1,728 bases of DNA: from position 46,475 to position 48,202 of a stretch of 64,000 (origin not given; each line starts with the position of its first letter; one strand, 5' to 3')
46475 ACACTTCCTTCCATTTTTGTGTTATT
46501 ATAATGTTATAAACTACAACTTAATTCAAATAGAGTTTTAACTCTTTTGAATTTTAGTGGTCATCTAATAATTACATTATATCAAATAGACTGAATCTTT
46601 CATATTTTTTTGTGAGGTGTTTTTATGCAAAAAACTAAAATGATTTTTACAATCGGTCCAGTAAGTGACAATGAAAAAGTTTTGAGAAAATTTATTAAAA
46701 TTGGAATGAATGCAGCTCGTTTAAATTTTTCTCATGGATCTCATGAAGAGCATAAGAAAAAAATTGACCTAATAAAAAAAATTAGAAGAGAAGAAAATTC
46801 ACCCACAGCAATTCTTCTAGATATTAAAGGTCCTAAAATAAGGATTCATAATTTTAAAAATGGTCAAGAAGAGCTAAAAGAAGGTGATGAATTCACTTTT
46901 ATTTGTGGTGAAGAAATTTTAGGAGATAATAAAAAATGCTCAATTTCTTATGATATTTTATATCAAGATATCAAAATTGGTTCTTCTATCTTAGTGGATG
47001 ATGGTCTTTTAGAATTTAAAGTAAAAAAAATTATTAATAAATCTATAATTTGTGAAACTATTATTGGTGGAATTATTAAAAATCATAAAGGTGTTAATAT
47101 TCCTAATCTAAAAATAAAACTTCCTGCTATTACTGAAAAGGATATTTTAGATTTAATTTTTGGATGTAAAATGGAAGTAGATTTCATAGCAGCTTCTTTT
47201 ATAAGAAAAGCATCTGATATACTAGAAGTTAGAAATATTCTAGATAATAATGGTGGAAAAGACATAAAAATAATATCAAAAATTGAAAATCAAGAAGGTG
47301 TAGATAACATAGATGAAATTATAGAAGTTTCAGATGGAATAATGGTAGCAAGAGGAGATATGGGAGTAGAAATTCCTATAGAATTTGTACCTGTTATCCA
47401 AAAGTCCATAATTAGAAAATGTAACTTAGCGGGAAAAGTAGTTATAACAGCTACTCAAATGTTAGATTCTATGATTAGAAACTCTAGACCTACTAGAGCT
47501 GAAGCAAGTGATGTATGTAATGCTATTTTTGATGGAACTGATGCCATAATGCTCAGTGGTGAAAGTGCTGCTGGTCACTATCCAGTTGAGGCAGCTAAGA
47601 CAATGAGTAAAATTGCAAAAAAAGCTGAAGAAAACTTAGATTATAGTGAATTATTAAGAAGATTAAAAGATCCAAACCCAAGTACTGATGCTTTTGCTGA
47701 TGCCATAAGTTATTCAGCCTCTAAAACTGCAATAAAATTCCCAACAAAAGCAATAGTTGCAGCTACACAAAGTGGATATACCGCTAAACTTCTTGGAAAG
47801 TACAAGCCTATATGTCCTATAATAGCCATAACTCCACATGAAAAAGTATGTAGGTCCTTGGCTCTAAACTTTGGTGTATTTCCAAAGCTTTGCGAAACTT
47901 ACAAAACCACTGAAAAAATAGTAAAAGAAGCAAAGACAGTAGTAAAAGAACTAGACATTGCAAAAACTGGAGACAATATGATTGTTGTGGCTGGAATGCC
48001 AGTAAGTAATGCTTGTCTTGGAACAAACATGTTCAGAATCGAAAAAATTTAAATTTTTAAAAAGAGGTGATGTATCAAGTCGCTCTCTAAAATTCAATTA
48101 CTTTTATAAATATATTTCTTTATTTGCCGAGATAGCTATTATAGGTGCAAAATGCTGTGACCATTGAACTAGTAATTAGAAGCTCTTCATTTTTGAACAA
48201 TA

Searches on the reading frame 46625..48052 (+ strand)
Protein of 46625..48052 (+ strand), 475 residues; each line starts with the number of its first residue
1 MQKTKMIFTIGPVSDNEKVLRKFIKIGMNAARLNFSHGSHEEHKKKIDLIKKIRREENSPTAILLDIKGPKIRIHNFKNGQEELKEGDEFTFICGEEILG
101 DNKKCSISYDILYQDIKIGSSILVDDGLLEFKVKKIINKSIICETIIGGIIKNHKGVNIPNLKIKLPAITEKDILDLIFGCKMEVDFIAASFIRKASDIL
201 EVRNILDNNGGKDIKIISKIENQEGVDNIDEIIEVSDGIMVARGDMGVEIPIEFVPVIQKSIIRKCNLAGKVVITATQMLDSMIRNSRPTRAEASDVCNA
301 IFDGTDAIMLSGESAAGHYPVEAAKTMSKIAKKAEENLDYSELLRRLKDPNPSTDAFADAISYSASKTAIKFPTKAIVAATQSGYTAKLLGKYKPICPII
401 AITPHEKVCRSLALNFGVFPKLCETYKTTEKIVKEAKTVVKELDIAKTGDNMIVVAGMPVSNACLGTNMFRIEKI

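Call 42: search_protein_families(library=pfam, proteins=[window:46625-48052:+])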
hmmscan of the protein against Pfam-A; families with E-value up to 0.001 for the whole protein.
window:46625-48052:+ (475 aa): 2 families
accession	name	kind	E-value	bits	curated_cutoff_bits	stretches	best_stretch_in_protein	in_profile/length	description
PF00224.27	PK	-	4.5e-131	437.2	30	1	1-323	1-327/328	Pyruvate kinase, barrel domain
PF02887.21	PK_C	-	3.2e-30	105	28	1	359-472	1-113/114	Pyruvate kinase, alpha/beta domain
